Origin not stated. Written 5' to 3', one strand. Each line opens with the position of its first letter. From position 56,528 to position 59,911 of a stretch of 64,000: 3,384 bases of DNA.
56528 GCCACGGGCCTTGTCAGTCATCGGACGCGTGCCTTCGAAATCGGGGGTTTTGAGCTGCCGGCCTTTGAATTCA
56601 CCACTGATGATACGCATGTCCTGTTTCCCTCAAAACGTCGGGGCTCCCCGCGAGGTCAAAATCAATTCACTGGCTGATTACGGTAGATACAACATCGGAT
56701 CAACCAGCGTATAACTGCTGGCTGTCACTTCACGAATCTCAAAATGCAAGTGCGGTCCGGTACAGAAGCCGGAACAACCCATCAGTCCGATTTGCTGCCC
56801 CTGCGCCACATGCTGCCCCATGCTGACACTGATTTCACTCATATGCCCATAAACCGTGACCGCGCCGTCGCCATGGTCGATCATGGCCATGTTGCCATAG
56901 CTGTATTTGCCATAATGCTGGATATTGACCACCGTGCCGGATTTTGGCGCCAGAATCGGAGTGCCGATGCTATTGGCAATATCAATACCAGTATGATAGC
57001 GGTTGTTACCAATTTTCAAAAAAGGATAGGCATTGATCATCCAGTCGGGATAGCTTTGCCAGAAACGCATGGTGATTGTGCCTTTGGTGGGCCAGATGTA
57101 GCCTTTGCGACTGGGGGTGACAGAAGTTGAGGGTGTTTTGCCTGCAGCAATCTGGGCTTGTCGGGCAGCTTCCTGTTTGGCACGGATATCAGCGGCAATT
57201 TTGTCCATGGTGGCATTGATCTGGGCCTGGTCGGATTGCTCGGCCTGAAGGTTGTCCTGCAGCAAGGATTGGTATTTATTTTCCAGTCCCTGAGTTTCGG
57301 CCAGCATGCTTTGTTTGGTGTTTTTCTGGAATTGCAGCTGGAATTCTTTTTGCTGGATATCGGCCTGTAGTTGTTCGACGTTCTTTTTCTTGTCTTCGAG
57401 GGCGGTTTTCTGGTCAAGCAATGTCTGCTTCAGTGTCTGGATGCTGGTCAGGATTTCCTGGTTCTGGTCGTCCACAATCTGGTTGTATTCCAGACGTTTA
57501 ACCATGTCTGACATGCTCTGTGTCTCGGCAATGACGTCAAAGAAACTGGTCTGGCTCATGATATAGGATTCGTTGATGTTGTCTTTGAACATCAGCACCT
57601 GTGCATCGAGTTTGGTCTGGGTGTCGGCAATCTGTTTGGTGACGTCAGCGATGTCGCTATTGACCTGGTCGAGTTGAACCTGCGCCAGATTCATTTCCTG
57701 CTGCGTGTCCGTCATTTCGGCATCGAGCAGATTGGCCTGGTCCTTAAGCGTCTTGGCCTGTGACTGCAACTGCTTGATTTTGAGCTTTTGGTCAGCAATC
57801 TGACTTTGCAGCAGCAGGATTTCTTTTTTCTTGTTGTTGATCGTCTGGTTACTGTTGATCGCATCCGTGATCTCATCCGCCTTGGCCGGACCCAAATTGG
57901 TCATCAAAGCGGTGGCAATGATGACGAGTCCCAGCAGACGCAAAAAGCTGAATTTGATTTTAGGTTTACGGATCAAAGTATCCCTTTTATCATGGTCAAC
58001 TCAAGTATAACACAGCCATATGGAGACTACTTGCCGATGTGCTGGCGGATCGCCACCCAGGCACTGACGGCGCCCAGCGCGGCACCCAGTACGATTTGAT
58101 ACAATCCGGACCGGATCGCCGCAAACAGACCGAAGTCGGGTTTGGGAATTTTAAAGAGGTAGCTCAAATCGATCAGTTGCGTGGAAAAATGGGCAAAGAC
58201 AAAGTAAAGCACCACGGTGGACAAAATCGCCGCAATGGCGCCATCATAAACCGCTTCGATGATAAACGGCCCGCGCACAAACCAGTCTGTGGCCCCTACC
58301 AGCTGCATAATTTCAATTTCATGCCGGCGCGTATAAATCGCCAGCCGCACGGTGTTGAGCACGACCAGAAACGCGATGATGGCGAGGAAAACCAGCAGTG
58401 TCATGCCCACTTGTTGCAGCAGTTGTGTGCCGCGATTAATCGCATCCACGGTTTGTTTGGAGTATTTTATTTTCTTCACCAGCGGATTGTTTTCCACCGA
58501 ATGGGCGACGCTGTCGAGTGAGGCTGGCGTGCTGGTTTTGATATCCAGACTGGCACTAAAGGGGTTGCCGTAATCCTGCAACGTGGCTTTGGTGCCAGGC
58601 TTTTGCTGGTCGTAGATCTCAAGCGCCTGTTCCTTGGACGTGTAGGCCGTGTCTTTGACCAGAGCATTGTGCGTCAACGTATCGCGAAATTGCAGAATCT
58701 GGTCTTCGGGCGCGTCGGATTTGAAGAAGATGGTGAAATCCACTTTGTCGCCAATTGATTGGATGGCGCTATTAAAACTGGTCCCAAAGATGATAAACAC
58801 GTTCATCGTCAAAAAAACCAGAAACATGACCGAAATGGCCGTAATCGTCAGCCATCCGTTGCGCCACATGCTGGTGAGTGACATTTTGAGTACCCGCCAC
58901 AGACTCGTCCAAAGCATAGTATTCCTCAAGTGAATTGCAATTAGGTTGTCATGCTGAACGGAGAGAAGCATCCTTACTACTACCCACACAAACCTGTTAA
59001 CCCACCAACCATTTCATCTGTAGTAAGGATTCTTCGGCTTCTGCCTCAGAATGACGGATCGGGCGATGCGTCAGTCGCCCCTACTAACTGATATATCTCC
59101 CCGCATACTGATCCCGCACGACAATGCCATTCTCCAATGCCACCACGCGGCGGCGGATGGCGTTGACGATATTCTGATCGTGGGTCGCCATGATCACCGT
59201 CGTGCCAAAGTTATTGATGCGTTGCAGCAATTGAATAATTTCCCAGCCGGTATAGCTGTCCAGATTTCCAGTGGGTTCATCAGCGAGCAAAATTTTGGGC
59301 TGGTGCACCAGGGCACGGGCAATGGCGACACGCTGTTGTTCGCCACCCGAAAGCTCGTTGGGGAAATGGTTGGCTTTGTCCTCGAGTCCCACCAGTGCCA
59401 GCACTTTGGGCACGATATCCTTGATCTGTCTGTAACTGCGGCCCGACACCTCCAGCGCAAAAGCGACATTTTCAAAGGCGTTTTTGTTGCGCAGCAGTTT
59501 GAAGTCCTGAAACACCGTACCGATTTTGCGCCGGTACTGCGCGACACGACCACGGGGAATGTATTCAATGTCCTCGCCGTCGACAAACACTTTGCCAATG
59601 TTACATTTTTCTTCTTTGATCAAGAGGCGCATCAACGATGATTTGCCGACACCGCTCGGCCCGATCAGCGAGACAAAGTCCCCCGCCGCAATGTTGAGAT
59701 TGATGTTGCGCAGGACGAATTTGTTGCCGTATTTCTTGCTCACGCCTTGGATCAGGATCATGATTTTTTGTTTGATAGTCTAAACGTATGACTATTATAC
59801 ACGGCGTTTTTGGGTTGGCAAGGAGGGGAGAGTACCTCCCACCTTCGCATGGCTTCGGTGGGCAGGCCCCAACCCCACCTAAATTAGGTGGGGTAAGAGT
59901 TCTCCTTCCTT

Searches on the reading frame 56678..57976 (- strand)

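Call 6: search_protein_families(library=pfam, proteins=[window:56678-57976:-], max_evalue=0.01)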
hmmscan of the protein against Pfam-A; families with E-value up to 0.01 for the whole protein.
window:56678-57976:- (432 aa): 3 families
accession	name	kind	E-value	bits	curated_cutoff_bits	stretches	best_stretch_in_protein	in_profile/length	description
PF01551.29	Peptidase_M23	-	1.3e-32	112.3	28.7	1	327-417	2-90/96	Peptidase family M23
PF13375.12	RnfC_N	-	0.0018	18.7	25.6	0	330-358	55-86/101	RnfC Barrel sandwich hybrid domain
PF06785.16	UPF0242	-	0.0046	17.5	33.5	1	42-137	65-162/194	Uncharacterised protein family (UPF0242) N-terminus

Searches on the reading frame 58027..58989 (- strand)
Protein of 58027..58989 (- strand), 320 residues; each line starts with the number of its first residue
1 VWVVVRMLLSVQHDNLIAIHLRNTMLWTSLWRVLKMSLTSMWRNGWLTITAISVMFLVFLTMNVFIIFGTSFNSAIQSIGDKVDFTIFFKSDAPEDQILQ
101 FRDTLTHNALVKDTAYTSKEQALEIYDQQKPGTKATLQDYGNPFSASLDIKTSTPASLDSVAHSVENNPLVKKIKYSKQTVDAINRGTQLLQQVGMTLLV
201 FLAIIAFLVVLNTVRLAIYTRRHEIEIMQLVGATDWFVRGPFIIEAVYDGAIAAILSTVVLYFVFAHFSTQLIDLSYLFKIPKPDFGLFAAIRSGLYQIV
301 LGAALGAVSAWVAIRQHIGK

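Call 6: search_protein_families(library=pfam, proteins=[window:58027-58989:-], max_evalue=0.01)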
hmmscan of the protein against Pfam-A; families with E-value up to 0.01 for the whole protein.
window:58027-58989:- (320 aa): 2 families
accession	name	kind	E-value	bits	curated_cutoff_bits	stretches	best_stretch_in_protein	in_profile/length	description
PF18075.7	FtsX_ECD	-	2e-14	54.4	23.5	1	84-174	2-96/96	FtsX extracellular domain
PF02687.27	FtsX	-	9.5e-14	51.9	25.5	1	197-315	2-113/120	FtsX-like permease C-terminal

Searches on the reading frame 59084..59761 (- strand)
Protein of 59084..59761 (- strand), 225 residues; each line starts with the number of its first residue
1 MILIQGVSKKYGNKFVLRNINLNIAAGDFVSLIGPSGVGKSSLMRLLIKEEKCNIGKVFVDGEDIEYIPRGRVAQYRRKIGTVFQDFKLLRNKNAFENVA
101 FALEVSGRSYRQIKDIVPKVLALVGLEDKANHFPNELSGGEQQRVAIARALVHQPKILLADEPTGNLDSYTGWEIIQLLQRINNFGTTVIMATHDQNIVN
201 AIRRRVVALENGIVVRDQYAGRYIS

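Call 6: search_protein_families(library=pfam, proteins=[window:59084-59761:-], max_evalue=0.01)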
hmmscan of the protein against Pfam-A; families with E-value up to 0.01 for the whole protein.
window:59084-59761:- (225 aa): 10 families
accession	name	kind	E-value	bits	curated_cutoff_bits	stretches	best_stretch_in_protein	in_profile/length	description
PF00005.33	ABC_tran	-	2.2e-34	119.4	25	1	17-164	1-136/137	ABC transporter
PF13304.12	AAA_21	-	2.4e-06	28.3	27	0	64-200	166-304/304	AAA domain, putative AbiEii toxin, Type IV TA system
PF03193.22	RsgA_GTPase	-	1.9e-05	25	30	1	26-58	105-137/174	RsgA GTPase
PF13401.12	AAA_22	-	0.00018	22.3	27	1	29-184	7-109/130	AAA domain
PF02463.25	SMC_N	-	0.00022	21.2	40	0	46-204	90-207/220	RecF/RecN/SMC N terminal domain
PF13191.12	AAA_16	-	0.00028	21.9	32.6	1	28-88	25-83/167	AAA ATPase domain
PF00004.35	AAA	-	0.00062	20.6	21.2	0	31-66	2-35/131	ATPase family associated with various cellular activities (AAA)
PF00931.28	NB-ARC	-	0.0019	18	23.5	0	28-50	19-41/248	NB-ARC domain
PF01926.29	MMR_HSR1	-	0.0042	17.6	21.9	1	30-57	2-28/113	50S ribosome-binding GTPase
PF20703.3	nSTAND1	-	0.0054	16.8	27.1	1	23-45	29-51/379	Novel STAND NTPase 1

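Call 11: find_encoding_contigs(protein=window:59084-59761:-, flank=10000, max_places=6)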
Protein window:59084-59761:- (225 aa): 2 contigs read that carry it; 2 places shown.
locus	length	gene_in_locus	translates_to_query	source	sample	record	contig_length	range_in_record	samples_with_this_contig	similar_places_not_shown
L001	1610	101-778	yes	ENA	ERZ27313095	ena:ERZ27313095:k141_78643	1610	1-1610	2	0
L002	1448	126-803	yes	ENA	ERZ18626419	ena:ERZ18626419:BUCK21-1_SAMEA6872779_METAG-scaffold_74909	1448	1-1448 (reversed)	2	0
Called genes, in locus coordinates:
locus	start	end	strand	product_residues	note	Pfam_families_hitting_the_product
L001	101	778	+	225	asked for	PF03193:RsgA_GTPase (faint), PF00005:ABC_tran, PF13304:AAA_21 (faint)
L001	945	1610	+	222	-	?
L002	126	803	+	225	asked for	PF03193:RsgA_GTPase (faint), PF00005:ABC_tran, PF13304:AAA_21 (faint)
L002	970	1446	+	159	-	?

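Call 15: find_related_loci(query=window:59084-59761:-, collection=genome_contigs, flank=10000)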
Query window:59084-59761:- (225 aa) in genome_contigs; peptide patterns used: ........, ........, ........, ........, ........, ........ (x = any residue, [..] = any of these).
481 stretches matched a pattern; 436 encode a relative of the query (tblastn E <= 1e-3); the best 80 are kept; 80 distinct loci.
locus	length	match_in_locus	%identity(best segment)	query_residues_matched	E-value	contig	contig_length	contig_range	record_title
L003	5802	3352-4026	74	1-225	2e-116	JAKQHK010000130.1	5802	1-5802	MAG: bacterium isolate USDE_metabat.163_sub k141_989543, whole genome shotgun sequence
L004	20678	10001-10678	58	1-224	7e-82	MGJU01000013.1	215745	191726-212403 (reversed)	MAG: Candidatus Yanofskybacteria bacterium RIFCSPHIGHO2_02_FULL_43_17 rifcsphigho2_02_scaffold_362, whole genome shotgun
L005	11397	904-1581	55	1-224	1e-78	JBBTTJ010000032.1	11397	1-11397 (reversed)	MAG: Patescibacteria group bacterium isolate H14-bin022_1 H14_bin022_1_000000000032, whole genome shotgun sequence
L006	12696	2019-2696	55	1-224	2e-78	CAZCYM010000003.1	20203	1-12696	MAG TPA_asm: uncultured Candidatus Saccharibacteria bacterium isolate binchicken_co38_519 genome assembly, contig: NODE_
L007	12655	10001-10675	53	1-224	3e-78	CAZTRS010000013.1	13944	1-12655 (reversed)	MAG TPA_asm: uncultured Candidatus Saccharibacteria bacterium isolate binchicken_co220_177 genome assembly, contig: NODE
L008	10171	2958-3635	56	1-224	2e-77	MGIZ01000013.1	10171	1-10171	MAG: Candidatus Yanofskybacteria bacterium RIFCSPHIGHO2_01_FULL_39_8b rifcsphigho2_01_scaffold_19230, whole genome shotg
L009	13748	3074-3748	57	1-223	4e-77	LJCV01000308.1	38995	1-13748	Actinobacteria bacterium OK074 ctg90, whole genome shotgun sequence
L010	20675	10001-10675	53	1-224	5e-77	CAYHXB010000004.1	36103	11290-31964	MAG TPA_asm: uncultured Candidatus Saccharibacteria bacterium isolate ERP119705_co17_969 genome assembly, contig: NODE_1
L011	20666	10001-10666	59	5-224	3e-76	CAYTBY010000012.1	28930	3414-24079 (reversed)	MAG TPA_asm: uncultured Candidatus Saccharibacteria bacterium isolate SRP178908_co1_2 genome assembly, contig: NODE_932_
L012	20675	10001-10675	56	1-223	6e-76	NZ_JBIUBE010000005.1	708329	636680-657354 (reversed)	Streptomyces sp. NPDC052301 NPDC052301_53_B3.ctg-0005, whole genome shotgun sequence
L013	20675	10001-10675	56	1-223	2e-75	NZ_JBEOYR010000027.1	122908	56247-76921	Streptomyces sp. NPDC001851 NPDC001851_73_B10.ctg-0027, whole genome shotgun sequence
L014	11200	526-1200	56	1-223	8e-76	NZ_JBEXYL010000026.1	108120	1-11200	Streptomyces sp. NPDC005728 NPDC005728_291_G12.ctg-0026, whole genome shotgun sequence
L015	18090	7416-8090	56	1-223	8e-76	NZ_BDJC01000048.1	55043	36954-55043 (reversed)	Streptomyces sp. JHA26, whole genome shotgun sequence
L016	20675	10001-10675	56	1-223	2e-75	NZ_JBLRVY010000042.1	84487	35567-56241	Streptomyces sp. 4F14 4F-14NODE_42_length_84487_cov_124.735162, whole genome shotgun sequence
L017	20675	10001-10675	56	1-223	8e-76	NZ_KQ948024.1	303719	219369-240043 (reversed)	Streptomyces cellostaticus strain DSM 40189 PRJNA299219_s010, whole genome shotgun sequence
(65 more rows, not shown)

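Call 81: list_cluster_members(proteins=[window:59084-59761:-, window:62374-63375:-, window:56678-57976:-, window:63429-63692:-, window:63682-63906:-, window:5267-5647:+, window:53957-55240:-, window:49089-50183:-])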
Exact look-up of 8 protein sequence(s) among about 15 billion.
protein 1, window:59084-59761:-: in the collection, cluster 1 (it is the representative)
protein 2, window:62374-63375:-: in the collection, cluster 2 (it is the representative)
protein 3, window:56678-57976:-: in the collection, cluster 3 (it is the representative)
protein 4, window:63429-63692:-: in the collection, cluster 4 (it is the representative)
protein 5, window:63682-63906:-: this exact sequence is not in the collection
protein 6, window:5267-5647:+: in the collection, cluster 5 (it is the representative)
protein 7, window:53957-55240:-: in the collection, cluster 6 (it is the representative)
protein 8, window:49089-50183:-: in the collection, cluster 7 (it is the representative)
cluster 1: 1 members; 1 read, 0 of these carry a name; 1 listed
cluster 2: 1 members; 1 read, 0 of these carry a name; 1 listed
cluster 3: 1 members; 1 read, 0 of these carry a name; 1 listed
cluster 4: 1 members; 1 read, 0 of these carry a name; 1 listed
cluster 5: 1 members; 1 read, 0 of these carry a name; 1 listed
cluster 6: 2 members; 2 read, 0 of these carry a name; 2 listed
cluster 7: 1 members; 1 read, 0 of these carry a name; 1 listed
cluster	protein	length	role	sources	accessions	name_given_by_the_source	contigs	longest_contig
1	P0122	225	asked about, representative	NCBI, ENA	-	-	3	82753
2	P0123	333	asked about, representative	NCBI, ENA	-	-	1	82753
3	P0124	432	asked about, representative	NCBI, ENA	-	-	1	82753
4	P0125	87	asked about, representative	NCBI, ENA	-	-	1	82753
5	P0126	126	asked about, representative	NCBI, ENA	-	-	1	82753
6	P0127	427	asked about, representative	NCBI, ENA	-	-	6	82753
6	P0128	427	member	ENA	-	-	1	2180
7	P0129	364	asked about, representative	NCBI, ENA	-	-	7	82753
